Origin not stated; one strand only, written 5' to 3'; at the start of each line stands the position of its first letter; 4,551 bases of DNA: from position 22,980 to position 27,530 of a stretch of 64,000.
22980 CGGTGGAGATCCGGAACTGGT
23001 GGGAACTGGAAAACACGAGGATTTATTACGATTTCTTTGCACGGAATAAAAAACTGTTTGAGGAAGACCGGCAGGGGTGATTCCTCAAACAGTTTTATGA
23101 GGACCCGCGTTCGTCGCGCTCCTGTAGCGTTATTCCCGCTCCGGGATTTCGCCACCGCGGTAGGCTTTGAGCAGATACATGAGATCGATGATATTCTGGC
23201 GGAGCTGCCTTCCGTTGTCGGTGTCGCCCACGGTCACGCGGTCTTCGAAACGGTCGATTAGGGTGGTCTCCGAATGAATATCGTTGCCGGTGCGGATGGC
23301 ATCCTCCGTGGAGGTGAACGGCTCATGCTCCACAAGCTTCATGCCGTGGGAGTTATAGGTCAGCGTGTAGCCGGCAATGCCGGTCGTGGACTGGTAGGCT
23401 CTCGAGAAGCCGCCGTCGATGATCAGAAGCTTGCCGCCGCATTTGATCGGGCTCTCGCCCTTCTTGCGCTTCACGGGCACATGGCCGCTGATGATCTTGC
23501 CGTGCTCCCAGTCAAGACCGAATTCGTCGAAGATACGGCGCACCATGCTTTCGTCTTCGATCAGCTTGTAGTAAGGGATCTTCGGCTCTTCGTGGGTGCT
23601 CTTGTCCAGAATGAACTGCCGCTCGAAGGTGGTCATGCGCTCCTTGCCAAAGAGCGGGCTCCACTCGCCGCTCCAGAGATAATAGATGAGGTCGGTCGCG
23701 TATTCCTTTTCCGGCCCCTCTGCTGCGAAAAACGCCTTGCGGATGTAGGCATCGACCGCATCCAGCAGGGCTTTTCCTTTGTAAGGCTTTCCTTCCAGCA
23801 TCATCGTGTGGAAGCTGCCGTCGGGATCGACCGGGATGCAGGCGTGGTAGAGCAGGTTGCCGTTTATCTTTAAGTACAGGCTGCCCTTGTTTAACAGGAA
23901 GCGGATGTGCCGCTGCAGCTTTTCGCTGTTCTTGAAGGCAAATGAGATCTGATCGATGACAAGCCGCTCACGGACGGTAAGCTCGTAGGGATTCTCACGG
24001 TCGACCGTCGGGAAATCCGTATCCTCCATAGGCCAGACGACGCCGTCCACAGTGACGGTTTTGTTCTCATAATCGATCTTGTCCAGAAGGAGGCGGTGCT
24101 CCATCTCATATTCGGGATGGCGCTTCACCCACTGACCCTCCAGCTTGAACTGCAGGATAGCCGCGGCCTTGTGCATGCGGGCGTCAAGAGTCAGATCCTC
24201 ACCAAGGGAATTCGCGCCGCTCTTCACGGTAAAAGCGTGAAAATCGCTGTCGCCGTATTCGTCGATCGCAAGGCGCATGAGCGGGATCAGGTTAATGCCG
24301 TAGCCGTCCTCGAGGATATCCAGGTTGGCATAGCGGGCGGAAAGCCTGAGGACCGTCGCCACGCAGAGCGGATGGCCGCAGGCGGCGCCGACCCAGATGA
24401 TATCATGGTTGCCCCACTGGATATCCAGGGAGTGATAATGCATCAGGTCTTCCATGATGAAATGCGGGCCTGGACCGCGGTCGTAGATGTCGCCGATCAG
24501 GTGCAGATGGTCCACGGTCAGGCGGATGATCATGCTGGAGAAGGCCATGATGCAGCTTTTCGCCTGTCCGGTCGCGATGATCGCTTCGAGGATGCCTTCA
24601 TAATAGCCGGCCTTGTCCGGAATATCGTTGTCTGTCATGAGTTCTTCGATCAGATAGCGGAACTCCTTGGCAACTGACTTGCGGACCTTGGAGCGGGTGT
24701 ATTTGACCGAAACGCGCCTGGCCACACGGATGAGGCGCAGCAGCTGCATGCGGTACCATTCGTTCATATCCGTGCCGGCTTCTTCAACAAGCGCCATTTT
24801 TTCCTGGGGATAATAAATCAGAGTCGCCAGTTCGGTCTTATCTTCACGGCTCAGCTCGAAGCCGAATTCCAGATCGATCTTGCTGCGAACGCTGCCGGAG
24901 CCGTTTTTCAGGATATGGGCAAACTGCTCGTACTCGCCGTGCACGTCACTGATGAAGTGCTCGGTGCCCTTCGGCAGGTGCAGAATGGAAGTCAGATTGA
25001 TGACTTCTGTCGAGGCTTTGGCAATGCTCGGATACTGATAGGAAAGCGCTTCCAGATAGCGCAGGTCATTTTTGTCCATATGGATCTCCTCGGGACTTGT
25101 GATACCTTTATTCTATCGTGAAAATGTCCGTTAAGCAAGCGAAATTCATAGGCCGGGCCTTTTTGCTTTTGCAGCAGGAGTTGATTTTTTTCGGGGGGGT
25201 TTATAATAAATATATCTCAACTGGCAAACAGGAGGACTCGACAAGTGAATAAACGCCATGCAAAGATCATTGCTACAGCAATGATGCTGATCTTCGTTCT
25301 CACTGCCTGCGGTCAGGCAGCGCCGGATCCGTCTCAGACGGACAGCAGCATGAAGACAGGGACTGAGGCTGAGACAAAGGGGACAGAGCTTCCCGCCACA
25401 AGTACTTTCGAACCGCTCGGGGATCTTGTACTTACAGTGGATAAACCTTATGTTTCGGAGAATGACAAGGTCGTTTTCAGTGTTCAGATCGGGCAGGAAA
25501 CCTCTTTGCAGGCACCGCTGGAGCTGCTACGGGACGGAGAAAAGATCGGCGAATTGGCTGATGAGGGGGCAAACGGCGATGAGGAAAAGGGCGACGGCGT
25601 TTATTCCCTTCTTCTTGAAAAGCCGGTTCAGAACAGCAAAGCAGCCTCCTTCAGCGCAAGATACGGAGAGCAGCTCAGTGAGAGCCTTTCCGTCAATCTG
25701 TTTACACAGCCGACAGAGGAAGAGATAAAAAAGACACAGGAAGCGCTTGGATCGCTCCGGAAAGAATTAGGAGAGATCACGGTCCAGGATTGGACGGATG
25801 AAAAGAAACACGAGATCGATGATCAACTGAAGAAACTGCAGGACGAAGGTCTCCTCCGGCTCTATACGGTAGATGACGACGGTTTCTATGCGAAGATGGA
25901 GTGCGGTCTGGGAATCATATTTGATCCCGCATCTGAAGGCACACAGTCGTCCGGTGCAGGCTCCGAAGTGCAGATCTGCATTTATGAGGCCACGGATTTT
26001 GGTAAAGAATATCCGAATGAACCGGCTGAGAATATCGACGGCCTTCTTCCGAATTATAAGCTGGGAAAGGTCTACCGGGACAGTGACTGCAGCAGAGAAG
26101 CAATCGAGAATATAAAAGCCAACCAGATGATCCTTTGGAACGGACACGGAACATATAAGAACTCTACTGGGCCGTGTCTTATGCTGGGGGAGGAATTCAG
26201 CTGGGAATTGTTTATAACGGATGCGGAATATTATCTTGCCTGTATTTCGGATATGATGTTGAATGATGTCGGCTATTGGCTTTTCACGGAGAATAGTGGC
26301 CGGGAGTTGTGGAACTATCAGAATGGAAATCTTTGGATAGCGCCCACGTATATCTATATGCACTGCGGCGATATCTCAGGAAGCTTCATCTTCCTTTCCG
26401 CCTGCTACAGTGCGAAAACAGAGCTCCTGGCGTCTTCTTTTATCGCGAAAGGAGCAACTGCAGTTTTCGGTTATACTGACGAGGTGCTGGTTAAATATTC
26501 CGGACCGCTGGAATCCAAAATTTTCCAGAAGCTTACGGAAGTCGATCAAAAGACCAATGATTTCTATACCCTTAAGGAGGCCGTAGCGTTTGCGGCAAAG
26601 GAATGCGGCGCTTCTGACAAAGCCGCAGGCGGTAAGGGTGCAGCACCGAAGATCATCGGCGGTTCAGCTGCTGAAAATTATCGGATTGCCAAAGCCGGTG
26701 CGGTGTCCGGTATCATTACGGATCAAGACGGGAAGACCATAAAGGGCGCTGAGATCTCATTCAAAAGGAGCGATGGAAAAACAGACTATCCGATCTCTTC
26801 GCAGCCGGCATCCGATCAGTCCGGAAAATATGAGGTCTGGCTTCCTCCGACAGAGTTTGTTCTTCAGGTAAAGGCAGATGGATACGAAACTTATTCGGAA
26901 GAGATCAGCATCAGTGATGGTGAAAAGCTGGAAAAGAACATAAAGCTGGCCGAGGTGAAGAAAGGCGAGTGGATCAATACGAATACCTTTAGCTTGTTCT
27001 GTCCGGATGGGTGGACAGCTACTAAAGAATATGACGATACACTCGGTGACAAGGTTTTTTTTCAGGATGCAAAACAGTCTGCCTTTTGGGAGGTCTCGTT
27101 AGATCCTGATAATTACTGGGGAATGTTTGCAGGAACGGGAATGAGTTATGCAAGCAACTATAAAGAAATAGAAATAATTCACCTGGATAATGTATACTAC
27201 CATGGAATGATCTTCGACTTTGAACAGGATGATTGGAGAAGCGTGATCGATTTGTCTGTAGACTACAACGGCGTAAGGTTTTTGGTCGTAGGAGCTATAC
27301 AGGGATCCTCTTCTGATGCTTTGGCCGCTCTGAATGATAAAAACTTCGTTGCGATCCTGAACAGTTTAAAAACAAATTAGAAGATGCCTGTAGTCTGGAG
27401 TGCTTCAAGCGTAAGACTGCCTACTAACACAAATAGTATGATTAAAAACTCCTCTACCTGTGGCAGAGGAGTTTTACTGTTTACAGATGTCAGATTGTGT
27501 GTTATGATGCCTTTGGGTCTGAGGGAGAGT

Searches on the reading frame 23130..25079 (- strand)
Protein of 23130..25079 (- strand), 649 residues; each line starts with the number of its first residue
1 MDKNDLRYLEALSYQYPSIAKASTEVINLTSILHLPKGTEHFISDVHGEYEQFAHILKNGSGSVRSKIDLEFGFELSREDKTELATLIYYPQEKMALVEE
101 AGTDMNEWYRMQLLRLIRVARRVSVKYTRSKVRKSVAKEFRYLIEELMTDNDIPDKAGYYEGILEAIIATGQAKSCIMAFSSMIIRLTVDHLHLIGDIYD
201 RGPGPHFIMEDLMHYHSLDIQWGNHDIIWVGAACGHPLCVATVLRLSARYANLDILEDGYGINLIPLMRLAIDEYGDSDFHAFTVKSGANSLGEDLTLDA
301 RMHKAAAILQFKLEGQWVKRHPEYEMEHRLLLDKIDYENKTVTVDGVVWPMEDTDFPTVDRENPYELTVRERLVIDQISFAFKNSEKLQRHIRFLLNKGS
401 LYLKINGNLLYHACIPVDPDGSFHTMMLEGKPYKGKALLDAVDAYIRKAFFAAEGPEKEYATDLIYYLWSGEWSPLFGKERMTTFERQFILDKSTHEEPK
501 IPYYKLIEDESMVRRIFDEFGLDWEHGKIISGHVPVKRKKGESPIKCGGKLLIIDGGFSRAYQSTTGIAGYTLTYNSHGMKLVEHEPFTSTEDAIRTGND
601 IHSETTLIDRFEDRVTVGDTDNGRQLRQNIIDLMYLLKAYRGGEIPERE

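Call 84: search_protein_families(library=pfam, proteins=[window:23130-25079:-], max_evalue=0.00001)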
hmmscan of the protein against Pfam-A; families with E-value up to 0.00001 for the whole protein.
window:23130-25079:- (649 aa): 1 family
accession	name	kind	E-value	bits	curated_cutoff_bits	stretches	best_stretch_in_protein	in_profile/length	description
PF06874.16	FBPase_2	-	1.5e-285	949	27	1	7-641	1-638/639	Firmicute fructose-1,6-bisphosphatase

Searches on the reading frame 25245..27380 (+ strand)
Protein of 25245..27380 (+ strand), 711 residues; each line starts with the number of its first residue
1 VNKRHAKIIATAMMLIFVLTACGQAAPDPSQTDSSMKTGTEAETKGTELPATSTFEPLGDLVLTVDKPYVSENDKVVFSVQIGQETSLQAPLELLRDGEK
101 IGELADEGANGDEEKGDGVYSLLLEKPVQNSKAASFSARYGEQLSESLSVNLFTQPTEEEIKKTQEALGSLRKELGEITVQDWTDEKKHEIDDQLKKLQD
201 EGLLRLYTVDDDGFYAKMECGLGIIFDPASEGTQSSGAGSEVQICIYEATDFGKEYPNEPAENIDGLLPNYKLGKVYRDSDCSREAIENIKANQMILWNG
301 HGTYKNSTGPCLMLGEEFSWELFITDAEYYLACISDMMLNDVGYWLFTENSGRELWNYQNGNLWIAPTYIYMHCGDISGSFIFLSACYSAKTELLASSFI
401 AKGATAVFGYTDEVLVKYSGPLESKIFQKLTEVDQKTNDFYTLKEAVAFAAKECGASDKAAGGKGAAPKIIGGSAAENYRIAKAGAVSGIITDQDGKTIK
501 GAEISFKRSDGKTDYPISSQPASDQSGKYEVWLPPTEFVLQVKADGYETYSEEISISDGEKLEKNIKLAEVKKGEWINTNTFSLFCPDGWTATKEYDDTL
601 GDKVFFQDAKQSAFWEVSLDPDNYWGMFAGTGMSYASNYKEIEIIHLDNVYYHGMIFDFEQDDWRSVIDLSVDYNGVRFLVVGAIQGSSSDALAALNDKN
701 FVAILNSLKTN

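Call 84: search_protein_families(library=pfam, proteins=[window:25245-27380:+], max_evalue=0.00001)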
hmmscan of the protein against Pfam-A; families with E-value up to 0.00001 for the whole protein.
window:25245-27380:+ (711 aa): 2 families
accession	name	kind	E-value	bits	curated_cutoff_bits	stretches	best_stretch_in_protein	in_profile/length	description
PF13620.12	CarboxypepD_reg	-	5e-11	43.2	32.3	1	487-568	2-81/82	Carboxypeptidase regulatory-like domain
PF13715.12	CarbopepD_reg_2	-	3.9e-07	30.4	32.2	1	487-570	1-78/88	CarboxypepD_reg-like domain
